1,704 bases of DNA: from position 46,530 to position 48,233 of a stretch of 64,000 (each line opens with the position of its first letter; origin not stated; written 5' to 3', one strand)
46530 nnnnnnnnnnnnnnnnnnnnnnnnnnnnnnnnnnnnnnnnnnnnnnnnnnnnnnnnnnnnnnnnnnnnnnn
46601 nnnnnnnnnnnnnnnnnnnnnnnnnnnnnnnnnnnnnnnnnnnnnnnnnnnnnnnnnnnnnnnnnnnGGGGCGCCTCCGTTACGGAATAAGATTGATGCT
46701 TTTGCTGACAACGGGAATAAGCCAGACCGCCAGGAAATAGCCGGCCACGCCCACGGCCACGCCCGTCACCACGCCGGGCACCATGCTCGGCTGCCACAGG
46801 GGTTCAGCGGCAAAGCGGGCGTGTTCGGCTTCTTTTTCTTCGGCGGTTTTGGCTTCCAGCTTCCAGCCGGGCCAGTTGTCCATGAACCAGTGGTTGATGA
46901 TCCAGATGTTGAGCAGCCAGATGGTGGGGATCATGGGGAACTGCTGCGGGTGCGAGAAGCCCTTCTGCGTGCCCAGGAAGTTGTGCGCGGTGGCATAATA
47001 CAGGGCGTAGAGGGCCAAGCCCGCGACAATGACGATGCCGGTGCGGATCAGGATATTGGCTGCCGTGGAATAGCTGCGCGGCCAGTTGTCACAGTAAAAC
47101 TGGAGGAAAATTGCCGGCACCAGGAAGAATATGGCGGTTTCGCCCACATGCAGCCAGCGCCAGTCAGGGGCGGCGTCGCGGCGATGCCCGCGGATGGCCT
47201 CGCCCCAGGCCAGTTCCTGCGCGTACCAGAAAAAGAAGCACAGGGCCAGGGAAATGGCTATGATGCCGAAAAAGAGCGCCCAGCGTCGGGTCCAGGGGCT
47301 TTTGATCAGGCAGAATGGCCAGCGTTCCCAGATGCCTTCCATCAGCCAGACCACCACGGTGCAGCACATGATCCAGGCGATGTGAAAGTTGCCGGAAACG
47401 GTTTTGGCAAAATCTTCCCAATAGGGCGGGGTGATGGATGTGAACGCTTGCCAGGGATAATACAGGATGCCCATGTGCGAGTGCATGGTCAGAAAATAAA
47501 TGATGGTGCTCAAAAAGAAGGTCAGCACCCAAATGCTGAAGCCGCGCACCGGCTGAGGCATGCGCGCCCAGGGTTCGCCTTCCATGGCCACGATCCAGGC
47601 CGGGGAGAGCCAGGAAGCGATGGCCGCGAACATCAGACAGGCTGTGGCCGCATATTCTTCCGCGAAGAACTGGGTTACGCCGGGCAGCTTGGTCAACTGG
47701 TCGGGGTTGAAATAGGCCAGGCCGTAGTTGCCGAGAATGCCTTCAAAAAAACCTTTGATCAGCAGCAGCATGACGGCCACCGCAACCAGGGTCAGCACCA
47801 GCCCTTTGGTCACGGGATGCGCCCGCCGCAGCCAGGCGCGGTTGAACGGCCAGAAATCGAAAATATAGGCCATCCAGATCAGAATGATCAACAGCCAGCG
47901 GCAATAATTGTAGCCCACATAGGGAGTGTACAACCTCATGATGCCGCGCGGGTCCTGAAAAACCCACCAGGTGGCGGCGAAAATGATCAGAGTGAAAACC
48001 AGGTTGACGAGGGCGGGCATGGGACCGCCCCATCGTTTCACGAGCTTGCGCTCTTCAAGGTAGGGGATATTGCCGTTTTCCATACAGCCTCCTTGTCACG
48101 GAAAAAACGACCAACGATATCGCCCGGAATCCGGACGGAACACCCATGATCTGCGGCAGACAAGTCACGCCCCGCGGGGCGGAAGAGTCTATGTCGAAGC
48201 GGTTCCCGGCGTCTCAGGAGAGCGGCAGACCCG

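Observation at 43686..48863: GntR-regulated cluster: Trp-rich polytopic membrane protein, Tat-exported MBL hydrolase and a CobW-family GTPase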

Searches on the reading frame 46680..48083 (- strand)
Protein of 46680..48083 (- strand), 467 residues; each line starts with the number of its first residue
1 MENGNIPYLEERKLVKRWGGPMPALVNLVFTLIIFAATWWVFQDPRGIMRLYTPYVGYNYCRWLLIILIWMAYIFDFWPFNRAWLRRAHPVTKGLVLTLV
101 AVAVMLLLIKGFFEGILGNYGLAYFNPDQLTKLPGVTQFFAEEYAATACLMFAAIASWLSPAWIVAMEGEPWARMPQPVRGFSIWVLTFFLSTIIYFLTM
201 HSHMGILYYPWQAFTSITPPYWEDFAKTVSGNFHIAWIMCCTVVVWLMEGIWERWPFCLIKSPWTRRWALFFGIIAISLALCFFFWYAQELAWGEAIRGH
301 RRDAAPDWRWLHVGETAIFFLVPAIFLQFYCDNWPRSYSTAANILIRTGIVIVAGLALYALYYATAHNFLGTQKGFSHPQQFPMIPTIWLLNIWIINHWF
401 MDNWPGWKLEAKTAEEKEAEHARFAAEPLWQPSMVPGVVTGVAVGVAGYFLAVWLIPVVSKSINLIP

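Call 3: search_protein_families(library=pfam, proteins=[window:46680-48083:-], max_evalue=0.01)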
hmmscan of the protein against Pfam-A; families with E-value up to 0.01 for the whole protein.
window:46680-48083:- (467 aa): 0 families

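Call 4: search_protein_families(library=ncbifam, proteins=[window:46680-48083:-], max_evalue=0.01)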
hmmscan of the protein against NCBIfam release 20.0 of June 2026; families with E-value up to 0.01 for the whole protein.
window:46680-48083:- (467 aa): 0 families

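Call 5: find_homologous_proteins(query=window:46680-48083:-)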
Query window:46680-48083:- (467 aa): 443 proteins with E <= 0.001 among 6607 candidates; the best 120 are listed.
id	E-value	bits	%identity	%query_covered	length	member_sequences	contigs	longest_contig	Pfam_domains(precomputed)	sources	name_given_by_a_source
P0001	6.5e-276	934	83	100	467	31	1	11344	-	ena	-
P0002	5.2e-250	848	74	100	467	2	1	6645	-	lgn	-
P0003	1.7e-247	840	76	100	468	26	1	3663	-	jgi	jgi:AAT family amino acid transporter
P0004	2.3e-246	836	74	100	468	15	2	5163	-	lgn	-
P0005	3.6e-244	829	73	99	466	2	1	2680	-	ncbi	-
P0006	3.3e-242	823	72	100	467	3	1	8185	-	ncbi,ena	-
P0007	5.4e-242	822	74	100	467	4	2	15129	-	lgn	-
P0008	1.0e-240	818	74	100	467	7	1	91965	-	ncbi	ncbi:MAG: hypothetical protein AB1916_02780 [Thermodesulfobacteriota bacterium]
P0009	1.2e-240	818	73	99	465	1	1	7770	-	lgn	-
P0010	4.3e-240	816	72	100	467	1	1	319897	-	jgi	jgi:AAT family amino acid transporter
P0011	9.9e-240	815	72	100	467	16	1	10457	-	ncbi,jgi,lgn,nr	ncbi:MAG: hypothetical protein LBS70_00375 [Candidatus Accumulibacter sp.]|jgi:AAT family amino acid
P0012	3.8e-239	813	71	100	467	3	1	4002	-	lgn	-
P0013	4.4e-239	812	73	100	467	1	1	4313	-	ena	-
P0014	1.5e-238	811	71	100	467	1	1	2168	-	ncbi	-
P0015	6.8e-238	808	73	99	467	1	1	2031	-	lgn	-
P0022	2.8e-234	797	73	98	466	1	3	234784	-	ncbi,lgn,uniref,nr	ncbi:hypothetical protein [Desulfonatronovibrio hydrogenovorans]|uniref:hypothetical protein n=1 Tax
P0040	2.7e-224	764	71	91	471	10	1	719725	-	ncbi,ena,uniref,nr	ncbi:hypothetical protein [uncultured Desulfobacter sp.]|uniref:hypothetical protein n=1 Tax=uncultu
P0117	6.5e-215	733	67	100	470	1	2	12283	-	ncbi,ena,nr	ncbi:MAG: hypothetical protein KDE22_02840 [Rhodobacterales bacterium]|nr:hypothetical protein [Rhod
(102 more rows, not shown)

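Call 6: find_encoding_contigs(protein=P0117, flank=8000, max_places=3)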
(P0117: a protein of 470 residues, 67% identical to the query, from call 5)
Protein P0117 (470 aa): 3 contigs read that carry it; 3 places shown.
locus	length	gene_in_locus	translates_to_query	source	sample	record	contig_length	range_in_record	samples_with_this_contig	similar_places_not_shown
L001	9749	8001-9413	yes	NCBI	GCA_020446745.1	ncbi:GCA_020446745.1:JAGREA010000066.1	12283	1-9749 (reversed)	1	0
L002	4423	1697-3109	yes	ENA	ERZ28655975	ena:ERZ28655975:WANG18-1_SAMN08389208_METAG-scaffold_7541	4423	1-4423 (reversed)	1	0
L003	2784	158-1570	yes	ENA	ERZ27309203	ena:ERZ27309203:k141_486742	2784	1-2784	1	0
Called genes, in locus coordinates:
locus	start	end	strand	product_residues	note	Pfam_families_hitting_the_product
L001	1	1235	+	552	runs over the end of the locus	PF00890:FAD_binding_2 (faint), PF01266:DAO (weak), PF01946:Thi4 (weak), PF07992:Pyr_redox_2 (weak), PF13450:NAD_binding_8 (weak), PF21162:ETFQO_UQ-bd, PF05187:Fer4_ETF_QO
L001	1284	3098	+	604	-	PF00515:TPR_1 (faint), PF07719:TPR_2 (faint), PF13181:TPR_8 (faint), PF13428:TPR_14 (faint), PF14559:TPR_19 (faint), PF13432:TPR_16 (weak), PF13371:TPR_9 (weak), PF13414:TPR_11, +7 more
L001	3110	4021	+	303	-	PF00288:GHMP_kinases_N, PF08544:GHMP_kinases_C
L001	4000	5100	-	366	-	PF00211:Guanylate_cyc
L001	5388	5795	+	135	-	PF01894:YjbQ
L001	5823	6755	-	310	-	-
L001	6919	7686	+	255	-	PF00392:GntR, PF07729:FCD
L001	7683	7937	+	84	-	-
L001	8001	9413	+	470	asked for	-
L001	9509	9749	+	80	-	?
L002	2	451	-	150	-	?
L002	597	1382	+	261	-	PF00392:GntR, PF07729:FCD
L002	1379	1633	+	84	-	-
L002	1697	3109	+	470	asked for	-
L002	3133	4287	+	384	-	PF00753:Lactamase_B (weak)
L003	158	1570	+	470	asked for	-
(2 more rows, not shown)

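Call 7: find_encoding_contigs(protein=P0040, flank=8000, max_places=3)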
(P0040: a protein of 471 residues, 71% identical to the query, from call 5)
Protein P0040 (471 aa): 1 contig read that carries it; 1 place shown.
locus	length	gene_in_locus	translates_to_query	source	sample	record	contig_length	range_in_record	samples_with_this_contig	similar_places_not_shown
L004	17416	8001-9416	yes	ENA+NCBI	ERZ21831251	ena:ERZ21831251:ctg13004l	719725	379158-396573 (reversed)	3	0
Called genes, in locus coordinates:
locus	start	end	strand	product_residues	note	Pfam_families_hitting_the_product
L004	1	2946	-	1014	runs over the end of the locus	PF00873:ACR_tran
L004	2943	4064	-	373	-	PF25917:BSH_RND, PF25973:BSH_CzcB (weak), PF25967:RND-MFP_C, PF25989:YknX_C (faint)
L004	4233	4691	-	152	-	PF12802:MarR_2 (weak), PF01047:MarR (weak), PF09339:HTH_IclR (weak)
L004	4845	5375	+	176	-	PF00881:Nitroreductase, PF14512:TM1586_NiRdase (faint), PF00881:Nitroreductase (weak)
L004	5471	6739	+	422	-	-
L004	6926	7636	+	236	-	PF00392:GntR, PF07729:FCD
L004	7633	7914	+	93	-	-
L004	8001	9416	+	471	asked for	-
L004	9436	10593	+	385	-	PF00753:Lactamase_B (weak)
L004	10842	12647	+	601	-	PF02492:cobW, PF07683:CobW_C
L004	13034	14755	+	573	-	PF01609:DDE_Tnp_1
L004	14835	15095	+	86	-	PF01618:MotA_ExbB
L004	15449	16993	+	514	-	PF02321:OEP, PF00873:ACR_tran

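Call 8: find_encoding_contigs(protein=P0022, flank=8000, max_places=3)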
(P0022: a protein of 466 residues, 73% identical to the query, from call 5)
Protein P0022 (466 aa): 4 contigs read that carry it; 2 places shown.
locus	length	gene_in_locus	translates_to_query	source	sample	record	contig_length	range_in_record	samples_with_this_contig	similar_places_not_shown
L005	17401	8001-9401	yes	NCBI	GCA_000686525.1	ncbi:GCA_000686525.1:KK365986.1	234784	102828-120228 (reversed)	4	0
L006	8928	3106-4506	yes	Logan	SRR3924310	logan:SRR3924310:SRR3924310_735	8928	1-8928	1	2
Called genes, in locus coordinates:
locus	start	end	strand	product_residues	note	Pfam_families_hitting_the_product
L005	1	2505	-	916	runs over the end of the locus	PF00989:PAS, PF08447:PAS_3 (weak), PF13426:PAS_9, PF00989:PAS (weak), PF08447:PAS_3, PF13426:PAS_9 (weak), PF02518:HATPase_c, PF00072:Response_reg, +3 more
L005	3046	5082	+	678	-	PF02743:dCache_1, PF00672:HAMP, PF00015:MCPsignal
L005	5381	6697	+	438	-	PF13426:PAS_9 (weak)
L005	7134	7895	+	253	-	PF00392:GntR, PF07729:FCD (weak)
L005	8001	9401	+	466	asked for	-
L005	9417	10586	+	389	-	-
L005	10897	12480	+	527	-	PF02492:cobW, PF07683:CobW_C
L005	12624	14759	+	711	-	PF02743:dCache_1, PF00672:HAMP, PF00015:MCPsignal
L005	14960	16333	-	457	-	PF01656:CbiA, PF10609:ParA, PF13614:AAA_31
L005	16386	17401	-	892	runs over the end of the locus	PF08668:HDOD, PF00512:HisKA, PF02518:HATPase_c, PF00072:Response_reg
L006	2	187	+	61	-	?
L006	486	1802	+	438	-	PF13426:PAS_9 (weak)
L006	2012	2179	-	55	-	-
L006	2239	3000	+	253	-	PF00392:GntR, PF07729:FCD (weak)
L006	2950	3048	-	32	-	-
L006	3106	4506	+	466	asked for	-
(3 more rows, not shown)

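Call 10: search_solved_structures(query=window:46680-48083:-, max_evalue=10)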
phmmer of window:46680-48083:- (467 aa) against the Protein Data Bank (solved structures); distinct sequences matched with E-value up to 10: 0.

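Call 20: search_protein_families(library=pfam, proteins=[window:46680-48083:-], max_evalue=10)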
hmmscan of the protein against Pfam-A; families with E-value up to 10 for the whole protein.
window:46680-48083:- (467 aa): 1 family
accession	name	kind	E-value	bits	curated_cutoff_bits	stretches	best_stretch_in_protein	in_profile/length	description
PF20725.2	DUF6832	-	0.23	11.5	26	1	42-80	37-78/163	Domain of unknown function (DUF6832)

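Call 25: predict_structure(alignment_id=A1)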
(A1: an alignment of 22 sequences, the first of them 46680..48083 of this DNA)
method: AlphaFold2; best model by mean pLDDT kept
length: 467 residues; sequences in the alignment: 22
mean_pLDDT: 75.0   pTM: 0.80
mean pLDDT of the five models: 75.0, 74.2, 71.1, 58.4, 51.4
residues with pLDDT >= 90: 47; 70-90: 295; 50-70: 60; < 50: 65
segments of 3 or more residues with pLDDT < 50: 1-4, 47-50, 202-230, 295-307, 371-381, 465-467
pLDDT, mean of each block of 10 residues (from residue 1): 60 79 83 81 52 68 89 83 80 85 87 83 77 72 76 86 81 83 89 76 44 44 42 71 90 88 89 90 76 50 45 77 90 86 92 88 65 40 75 88 72 78 72 84 85 74 53
secondary structure, 60 per line:
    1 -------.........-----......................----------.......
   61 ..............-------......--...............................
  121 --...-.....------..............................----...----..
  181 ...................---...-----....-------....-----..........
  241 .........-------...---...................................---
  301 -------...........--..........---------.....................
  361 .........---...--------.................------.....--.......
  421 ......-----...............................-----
elements in order: H8-11 E12-16 H22-43 H54-74 H82-87 H90-120 H127-131 H138-167 H179-199 H211-214 H222-225 H231-249 H263-297 H308-318 H321-330 H340-369 H384-400 E407-411 H414-426 H432-462

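Call 27: fold_search(model_id=the predicted structure, library=pdb)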
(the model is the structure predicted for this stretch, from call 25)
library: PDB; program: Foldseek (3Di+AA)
matches with E <= 10: 357; with E <= 0.001: 0
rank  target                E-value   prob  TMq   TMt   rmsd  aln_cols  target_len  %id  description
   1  5xjj                  1.6e-01  0.20  0.15  0.16  23.8       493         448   12  Crystal structure of a MATE family protein (released 2017-09-20)
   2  7xrr                  3.0e-01  0.35  0.21  0.28  19.9       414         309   12  Crystal structure of the human OX2R bound to the insomnia drug lemborexant. (released 2022-11-23)
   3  7sp5_A                3.4e-01  0.15  0.14  0.15  25.0       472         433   12  Crystal Structure of a Eukaryotic Phosphate Transporter (released 2021-11-17)
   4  8fvz_A                4.1e-01  0.12  0.13  0.14  25.0       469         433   13  PiPT Y150A (released 2024-01-03)
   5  9cl0_A                4.3e-01  0.20  0.20  0.23  19.7       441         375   10  Cryo-EM structure of human XPR1 in presence of inorganic phosphate and phytic acid (released 2025-06-18)
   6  9ghz                  6.0e-01  0.21  0.22  0.21  17.6       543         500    9  Cryo-EM structure of human SLC45A4 in lipid nanodiscs (released 2025-07-30)
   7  7vvo_R                6.5e-01  0.30  0.20  0.26  13.5       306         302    9  PTH-bound human PTH1R in complex with Gs (class5) (released 2022-08-03)
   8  8b4o_A                6.5e-01  0.10  0.13  0.14  25.4       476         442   11  Cryo-EM structure of cytochrome bd oxidase from C. glutamicum (released 2022-12-28)
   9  6btm_C                6.8e-01  0.11  0.15  0.15  21.1       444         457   14  Structure of Alternative Complex III from Flavobacterium johnsoniae (Wild Type) (released 2018-05-09)
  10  7d68_R                7.4e-01  0.23  0.22  0.28  11.7       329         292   12  Cryo-EM structure of the human glucagon-like peptide-2 receptor-Gs protein complex (released 2020-12-16)
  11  6nbh_R                7.7e-01  0.35  0.22  0.26  11.5       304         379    9  Cryo-EM structure of parathyroid hormone receptor type 1 in complex with a long-acting parathyroid hormone analog and  (released 2019-04-17)
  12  6ob6_A                7.7e-01  0.12  0.16  0.19  19.6       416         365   14  Human equilibrative nucleoside transporter-1, S-(4-nitrobenzyl)-6-thioinosine bound, merohedrally twinned (released 2019-07-03)
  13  6f0k_C                7.7e-01  0.11  0.15  0.16  21.1       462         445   13  Alternative complex III (released 2018-05-09)
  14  9ly2_R                8.0e-01  0.38  0.23  0.29  12.2       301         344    9  A Cryo-EM structure of LA-PTH-PTH1R-V2RT-Beta-arrestin1 complex (state 1 conformation) (released 2026-03-04)
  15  8yw5_R                8.0e-01  0.23  0.23  0.26  14.8       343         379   11  Cryo-EM structure of the retatrutide-bound human GCGR-Gs complex (released 2024-08-07)
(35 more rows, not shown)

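Call 28: search_protein_representatives(protein=window:46680-48083:-)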
Query: 467 residues. Proteins with E-value up to 0.001 (for the whole library): 145; up to 1e-10: 97; up to 1e-30: 44. The best 145 are listed.
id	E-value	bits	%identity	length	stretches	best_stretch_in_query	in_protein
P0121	1.1e-191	654.3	63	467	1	5-460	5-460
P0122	1.8e-136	472.1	75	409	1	4-263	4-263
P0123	6.3e-114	397.7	69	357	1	25-273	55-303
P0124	1.6e-112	393.1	47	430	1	8-410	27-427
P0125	2.1e-96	339.9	69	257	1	6-206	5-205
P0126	3.2e-92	326.1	62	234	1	8-224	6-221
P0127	5.7e-91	322.0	41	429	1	12-408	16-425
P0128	1.0e-86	307.9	39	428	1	6-408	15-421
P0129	1.0e-77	278.2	72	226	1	5-166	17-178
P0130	1.7e-77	277.5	62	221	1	213-418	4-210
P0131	2.9e-75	270.1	37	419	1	8-407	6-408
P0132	1.3e-73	264.6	73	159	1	5-160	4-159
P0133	6.3e-73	262.4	56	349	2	113-307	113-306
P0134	2.2e-71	257.4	37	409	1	8-408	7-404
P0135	1.7e-61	224.7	33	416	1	6-410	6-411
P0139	1.8e-47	178.4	29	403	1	34-405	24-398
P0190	3.6e-18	81.8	29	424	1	12-408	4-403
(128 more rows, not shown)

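Call 29: find_encoding_contigs(protein=P0135, flank=7000, max_places=3)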
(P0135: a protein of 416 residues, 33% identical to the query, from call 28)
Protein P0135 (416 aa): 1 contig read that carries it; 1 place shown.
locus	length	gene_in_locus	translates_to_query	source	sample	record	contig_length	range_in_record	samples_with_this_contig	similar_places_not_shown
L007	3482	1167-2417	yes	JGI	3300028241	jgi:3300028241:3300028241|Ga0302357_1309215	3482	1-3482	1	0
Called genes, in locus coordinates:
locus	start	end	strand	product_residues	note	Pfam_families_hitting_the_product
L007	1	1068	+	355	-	?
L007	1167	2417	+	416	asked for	-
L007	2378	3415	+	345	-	-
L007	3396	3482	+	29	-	?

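Call 30: find_encoding_contigs(protein=P0127, flank=7000, max_places=3)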
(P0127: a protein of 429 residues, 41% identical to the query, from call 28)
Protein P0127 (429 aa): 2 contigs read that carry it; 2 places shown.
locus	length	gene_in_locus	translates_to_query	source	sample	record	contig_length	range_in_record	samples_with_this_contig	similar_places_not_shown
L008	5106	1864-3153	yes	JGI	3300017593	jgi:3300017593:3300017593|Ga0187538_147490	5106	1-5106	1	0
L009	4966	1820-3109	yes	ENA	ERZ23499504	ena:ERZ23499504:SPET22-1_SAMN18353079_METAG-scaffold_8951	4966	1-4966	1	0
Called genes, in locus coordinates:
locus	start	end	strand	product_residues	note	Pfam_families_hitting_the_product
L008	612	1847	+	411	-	-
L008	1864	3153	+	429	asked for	-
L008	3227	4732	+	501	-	PF00989:PAS, PF13188:PAS_8, PF08448:PAS_4, PF13426:PAS_9, PF00989:PAS, PF08448:PAS_4, PF13426:PAS_9, PF05763:DUF835, +1 more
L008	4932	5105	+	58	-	?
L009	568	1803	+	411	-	-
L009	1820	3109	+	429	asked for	-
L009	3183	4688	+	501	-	PF00989:PAS, PF13188:PAS_8, PF08448:PAS_4, PF13426:PAS_9, PF00989:PAS, PF08448:PAS_4, PF13426:PAS_9, PF05763:DUF835, +1 more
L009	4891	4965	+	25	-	?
